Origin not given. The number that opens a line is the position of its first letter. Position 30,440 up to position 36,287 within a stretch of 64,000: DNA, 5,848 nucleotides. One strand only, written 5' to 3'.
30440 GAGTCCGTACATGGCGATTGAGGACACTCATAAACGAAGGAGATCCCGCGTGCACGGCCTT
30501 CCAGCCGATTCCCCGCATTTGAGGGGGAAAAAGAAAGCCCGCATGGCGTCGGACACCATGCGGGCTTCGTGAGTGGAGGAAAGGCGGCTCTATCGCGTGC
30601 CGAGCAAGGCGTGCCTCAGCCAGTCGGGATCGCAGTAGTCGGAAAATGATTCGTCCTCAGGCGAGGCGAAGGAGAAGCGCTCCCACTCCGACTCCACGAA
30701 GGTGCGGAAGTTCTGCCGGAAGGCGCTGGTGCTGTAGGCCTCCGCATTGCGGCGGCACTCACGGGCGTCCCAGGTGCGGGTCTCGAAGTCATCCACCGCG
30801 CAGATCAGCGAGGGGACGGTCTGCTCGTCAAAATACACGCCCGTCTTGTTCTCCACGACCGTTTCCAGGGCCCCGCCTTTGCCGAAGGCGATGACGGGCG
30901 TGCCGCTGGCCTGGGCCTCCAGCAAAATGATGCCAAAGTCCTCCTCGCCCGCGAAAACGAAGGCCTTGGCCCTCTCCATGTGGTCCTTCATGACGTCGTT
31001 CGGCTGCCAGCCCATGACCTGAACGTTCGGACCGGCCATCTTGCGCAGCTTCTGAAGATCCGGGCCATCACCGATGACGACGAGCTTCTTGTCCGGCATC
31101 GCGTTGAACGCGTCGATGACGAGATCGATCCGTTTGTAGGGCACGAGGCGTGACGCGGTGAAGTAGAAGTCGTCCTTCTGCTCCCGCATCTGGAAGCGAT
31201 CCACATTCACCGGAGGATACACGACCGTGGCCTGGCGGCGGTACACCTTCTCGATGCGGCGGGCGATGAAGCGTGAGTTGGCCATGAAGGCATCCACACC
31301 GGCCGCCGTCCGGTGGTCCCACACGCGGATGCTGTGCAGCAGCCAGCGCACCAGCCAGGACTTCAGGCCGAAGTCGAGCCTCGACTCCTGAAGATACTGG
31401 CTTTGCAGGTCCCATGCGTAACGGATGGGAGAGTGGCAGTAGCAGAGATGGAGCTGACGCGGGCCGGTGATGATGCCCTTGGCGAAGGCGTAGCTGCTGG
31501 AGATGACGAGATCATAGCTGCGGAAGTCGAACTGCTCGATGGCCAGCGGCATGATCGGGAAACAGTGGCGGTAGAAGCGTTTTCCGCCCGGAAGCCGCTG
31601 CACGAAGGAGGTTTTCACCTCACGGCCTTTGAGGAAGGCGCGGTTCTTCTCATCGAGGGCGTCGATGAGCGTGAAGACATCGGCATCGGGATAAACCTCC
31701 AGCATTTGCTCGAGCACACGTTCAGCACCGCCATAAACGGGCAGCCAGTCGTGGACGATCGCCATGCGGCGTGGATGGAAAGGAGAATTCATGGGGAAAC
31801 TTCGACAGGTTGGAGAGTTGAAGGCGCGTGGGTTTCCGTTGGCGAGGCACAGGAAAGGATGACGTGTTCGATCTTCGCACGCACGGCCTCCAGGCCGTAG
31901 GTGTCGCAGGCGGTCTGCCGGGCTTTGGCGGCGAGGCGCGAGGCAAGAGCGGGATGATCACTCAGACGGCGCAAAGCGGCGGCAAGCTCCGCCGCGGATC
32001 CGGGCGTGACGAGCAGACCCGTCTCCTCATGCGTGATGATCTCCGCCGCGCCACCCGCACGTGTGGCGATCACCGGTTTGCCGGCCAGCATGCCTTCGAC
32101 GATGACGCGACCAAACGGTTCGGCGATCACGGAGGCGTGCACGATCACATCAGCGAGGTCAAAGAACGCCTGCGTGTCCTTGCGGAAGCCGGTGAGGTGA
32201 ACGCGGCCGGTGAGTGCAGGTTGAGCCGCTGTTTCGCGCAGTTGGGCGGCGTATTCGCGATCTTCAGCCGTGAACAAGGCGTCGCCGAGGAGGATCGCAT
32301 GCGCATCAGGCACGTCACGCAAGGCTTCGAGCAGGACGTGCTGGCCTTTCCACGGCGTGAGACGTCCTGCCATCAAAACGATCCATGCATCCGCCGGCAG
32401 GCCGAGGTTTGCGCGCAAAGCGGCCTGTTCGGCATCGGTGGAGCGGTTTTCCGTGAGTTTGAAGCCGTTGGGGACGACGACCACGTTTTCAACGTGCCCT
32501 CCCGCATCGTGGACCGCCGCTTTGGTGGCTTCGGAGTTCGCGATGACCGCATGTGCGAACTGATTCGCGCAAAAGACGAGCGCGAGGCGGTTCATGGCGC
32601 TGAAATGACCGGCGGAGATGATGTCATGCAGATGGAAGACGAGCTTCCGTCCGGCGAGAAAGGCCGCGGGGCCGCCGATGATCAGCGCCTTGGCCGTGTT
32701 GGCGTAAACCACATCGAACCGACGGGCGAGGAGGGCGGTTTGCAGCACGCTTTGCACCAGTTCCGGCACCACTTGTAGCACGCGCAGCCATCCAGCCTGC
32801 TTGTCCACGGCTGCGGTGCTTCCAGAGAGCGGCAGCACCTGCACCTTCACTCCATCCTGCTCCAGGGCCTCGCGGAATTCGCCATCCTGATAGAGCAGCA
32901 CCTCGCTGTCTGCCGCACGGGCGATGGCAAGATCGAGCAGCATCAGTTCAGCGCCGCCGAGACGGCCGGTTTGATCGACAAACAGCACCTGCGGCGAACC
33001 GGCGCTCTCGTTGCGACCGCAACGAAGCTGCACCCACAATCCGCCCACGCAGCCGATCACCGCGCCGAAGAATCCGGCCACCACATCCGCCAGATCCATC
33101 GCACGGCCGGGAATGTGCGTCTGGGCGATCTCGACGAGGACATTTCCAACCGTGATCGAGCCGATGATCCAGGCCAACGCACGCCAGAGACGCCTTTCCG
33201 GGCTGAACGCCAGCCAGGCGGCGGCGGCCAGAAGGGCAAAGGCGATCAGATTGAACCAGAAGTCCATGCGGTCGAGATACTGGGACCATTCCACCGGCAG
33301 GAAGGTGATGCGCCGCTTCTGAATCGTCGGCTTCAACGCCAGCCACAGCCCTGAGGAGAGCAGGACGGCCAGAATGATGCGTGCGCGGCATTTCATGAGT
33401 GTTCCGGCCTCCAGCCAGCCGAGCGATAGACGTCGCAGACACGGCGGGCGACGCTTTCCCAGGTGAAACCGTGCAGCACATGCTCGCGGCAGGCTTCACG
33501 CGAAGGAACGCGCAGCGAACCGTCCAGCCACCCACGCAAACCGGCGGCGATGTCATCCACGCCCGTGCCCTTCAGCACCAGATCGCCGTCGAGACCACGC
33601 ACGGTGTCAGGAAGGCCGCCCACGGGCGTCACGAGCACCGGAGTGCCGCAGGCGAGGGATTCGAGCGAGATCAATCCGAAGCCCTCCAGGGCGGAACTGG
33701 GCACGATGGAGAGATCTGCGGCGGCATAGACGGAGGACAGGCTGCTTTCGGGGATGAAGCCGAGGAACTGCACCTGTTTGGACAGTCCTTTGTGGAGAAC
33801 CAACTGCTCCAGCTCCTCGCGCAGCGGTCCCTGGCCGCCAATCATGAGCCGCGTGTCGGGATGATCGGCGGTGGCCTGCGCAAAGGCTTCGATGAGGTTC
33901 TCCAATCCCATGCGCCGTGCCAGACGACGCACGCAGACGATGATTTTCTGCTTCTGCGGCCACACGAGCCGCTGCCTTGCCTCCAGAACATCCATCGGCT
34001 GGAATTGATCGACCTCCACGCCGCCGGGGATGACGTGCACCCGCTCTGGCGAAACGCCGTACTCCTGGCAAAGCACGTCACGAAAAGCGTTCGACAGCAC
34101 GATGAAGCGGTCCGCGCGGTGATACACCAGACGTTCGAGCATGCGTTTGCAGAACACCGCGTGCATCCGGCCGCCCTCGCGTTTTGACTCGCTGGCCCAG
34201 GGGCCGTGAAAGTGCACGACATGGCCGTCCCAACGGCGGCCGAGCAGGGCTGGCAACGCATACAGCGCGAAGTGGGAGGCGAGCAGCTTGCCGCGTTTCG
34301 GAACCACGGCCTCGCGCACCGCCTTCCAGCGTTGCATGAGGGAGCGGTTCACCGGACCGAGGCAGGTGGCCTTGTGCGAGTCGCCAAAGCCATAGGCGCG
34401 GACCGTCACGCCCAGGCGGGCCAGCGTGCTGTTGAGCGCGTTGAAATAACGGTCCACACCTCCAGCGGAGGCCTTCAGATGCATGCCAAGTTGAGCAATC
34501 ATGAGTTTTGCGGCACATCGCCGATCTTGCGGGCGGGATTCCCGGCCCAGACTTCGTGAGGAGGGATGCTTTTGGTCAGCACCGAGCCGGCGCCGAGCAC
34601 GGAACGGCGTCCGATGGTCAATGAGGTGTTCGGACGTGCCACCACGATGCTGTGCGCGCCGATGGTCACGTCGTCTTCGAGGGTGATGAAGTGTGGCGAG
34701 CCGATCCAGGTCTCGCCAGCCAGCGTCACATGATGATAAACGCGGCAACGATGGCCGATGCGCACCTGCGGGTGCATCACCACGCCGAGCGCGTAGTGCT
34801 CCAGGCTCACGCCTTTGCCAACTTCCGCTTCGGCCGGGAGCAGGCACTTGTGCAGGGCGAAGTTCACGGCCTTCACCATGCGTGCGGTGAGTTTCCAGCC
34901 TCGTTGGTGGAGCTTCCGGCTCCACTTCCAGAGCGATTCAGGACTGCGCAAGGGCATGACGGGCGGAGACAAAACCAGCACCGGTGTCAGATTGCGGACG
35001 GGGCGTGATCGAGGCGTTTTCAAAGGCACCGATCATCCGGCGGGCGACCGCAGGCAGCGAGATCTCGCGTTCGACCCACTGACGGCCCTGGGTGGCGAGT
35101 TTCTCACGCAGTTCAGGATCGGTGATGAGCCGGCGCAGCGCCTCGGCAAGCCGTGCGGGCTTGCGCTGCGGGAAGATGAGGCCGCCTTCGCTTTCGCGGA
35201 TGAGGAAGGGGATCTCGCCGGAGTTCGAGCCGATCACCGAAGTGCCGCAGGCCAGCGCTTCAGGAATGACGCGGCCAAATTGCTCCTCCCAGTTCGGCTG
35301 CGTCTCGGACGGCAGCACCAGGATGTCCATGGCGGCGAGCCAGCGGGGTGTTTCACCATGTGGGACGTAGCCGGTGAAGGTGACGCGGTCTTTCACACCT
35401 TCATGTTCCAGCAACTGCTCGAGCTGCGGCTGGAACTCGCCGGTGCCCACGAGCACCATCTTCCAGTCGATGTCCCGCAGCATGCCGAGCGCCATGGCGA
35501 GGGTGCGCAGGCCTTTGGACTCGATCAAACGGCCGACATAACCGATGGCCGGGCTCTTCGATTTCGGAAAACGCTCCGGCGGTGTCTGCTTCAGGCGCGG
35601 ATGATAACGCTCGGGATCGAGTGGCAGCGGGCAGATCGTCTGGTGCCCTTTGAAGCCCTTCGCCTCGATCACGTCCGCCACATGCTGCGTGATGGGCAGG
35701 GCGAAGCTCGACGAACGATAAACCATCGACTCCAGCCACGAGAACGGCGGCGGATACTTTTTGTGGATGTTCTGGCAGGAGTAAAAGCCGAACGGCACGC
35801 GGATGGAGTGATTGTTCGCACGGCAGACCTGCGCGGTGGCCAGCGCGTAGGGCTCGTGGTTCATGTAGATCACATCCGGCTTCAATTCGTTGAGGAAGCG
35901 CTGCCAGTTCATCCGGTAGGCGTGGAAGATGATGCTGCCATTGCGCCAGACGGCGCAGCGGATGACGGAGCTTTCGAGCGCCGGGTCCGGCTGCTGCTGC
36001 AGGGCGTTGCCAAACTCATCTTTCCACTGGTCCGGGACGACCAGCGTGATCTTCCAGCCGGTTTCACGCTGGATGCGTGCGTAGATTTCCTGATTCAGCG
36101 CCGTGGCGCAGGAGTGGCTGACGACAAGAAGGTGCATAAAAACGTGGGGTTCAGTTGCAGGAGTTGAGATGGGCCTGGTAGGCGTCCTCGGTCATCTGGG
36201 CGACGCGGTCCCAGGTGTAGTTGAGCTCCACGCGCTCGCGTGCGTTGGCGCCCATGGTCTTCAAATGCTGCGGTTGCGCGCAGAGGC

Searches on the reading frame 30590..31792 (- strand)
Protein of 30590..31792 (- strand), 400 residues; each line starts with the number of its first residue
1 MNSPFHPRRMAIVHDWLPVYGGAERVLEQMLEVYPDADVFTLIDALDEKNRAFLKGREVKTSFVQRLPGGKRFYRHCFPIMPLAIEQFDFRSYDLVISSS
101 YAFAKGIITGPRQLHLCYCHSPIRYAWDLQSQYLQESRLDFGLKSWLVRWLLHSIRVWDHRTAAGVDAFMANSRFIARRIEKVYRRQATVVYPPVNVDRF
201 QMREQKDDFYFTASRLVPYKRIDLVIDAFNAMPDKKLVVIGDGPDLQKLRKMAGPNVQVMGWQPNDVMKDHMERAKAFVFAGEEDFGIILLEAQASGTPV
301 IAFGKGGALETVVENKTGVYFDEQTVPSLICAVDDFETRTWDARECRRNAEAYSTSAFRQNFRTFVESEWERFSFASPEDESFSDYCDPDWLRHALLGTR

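Call 8: search_protein_families(library=pfam, proteins=[window:30590-31792:-], max_evalue=0.001)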
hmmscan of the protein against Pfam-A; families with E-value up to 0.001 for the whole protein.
window:30590-31792:- (400 aa): 3 families
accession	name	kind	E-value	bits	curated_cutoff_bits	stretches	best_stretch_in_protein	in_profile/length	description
PF00534.26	Glycos_transf_1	-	2.4e-25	89.5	26.4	1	203-351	10-170/172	Glycosyl transferases group 1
PF13692.12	Glyco_trans_1_4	-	9.7e-20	71.7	27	1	212-332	6-135/142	Glycosyl transferases group 1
PF13439.12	Glyco_transf_4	-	1.1e-08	35.8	28.5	1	20-199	1-170/170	Glycosyltransferase Family 4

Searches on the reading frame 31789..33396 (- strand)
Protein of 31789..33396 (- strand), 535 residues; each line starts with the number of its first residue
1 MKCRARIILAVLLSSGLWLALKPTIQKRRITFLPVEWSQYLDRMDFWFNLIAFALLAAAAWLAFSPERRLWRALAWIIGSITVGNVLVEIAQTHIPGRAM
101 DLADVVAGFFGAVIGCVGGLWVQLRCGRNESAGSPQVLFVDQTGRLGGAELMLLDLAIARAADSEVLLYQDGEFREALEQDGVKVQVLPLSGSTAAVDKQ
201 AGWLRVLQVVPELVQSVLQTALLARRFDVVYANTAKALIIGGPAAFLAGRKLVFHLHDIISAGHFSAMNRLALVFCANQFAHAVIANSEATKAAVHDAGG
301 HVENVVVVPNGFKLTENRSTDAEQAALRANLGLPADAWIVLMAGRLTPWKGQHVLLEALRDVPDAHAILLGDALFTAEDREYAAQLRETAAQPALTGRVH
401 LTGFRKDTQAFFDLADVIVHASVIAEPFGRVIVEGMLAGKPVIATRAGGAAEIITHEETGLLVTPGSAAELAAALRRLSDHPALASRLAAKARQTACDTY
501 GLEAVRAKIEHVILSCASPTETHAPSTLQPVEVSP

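Call 8: search_protein_families(library=pfam, proteins=[window:31789-33396:-], max_evalue=0.001)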
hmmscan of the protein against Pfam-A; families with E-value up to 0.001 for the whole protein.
window:31789-33396:- (535 aa): 6 families
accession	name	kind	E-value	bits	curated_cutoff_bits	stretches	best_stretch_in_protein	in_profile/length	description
PF00534.26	Glycos_transf_1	-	5e-34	117.7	26.4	1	326-494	4-171/172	Glycosyl transferases group 1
PF13692.12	Glyco_trans_1_4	-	8.5e-29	101.1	27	1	339-480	3-141/142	Glycosyl transferases group 1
PF13579.12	Glyco_trans_4_4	-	7.3e-14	52.8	29.7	1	159-311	16-158/158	Glycosyl transferase 4-like domain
PF13439.12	Glyco_transf_4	-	4.2e-13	50.1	28.5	1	174-314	11-168/170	Glycosyltransferase Family 4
PF04892.17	VanZ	-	5.2e-07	30.8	30.1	1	33-117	37-120/126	VanZ like family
PF13524.12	Glyco_trans_1_2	-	5.7e-05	23.5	25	1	410-498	42-131/144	Glycosyl transferase-like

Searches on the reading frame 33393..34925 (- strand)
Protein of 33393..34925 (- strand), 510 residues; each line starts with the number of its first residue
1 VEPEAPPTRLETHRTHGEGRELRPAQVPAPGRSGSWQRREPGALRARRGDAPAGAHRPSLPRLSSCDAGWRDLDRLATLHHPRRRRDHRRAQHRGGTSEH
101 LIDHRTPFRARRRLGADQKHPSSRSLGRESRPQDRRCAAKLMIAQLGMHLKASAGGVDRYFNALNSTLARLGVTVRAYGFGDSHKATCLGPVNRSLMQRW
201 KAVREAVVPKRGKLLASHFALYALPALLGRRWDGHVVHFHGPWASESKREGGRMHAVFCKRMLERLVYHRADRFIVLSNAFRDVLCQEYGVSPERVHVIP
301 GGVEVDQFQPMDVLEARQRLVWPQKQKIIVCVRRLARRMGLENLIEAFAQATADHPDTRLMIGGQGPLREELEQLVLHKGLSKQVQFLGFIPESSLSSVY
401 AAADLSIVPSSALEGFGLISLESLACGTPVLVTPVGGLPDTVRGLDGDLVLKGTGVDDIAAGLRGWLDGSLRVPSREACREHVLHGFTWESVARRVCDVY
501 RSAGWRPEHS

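Call 8: search_protein_families(library=pfam, proteins=[window:33393-34925:-], max_evalue=0.001)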
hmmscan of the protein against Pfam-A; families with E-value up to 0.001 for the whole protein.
window:33393-34925:- (510 aa): 6 families
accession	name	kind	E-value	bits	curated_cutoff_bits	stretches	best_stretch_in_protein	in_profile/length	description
PF00534.26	Glycos_transf_1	-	3.4e-36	124.8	26.4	1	315-481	4-167/172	Glycosyl transferases group 1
PF13692.12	Glyco_trans_1_4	-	1e-26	94.4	27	1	327-464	2-137/142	Glycosyl transferases group 1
PF13439.12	Glyco_transf_4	-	1.6e-16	61.2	28.5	1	155-306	2-169/170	Glycosyltransferase Family 4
PF13579.12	Glyco_trans_4_4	-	2.3e-10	41.4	29.7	1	155-302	1-158/158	Glycosyl transferase 4-like domain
PF20706.3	GT4-conflict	-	2.9e-10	40.1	26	1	236-442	112-320/385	Family 4 Glycosyltransferase in conflict systems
PF13524.12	Glyco_trans_1_2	-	4.7e-06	27.1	25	1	348-497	5-143/144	Glycosyl transferase-like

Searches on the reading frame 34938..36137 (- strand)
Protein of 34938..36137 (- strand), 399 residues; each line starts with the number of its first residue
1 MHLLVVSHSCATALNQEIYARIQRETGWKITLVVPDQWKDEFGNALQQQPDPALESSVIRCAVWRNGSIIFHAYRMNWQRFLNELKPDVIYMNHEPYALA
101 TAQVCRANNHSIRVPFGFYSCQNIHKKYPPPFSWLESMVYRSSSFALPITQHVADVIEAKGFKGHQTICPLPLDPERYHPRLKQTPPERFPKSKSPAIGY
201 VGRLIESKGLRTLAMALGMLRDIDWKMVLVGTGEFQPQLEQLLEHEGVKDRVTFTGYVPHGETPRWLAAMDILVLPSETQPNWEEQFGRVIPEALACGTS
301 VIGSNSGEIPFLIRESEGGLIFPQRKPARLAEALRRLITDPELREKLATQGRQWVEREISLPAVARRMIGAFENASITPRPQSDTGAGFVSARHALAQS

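Call 9: search_protein_families(library=pfam, proteins=[window:34938-36137:-], max_evalue=0.001)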
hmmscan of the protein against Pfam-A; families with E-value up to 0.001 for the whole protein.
window:34938-36137:- (399 aa): 6 families
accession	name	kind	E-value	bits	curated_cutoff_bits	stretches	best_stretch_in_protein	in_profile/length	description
PF00534.26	Glycos_transf_1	-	2.2e-34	118.9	26.4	1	191-354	11-172/172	Glycosyl transferases group 1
PF13692.12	Glyco_trans_1_4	-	6.9e-31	107.9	27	1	196-340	2-142/142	Glycosyl transferases group 1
PF13524.12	Glyco_trans_1_2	-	4.6e-09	36.8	25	1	225-368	15-142/144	Glycosyl transferase-like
PF20706.3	GT4-conflict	-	8.5e-07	28.7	26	1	175-366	174-383/385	Family 4 Glycosyltransferase in conflict systems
PF13439.12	Glyco_transf_4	-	3.2e-05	24.5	28.5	1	24-177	16-170/170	Glycosyltransferase Family 4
PF13579.12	Glyco_trans_4_4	-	4.5e-05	24.3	29.7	1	20-164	11-149/158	Glycosyl transferase 4-like domain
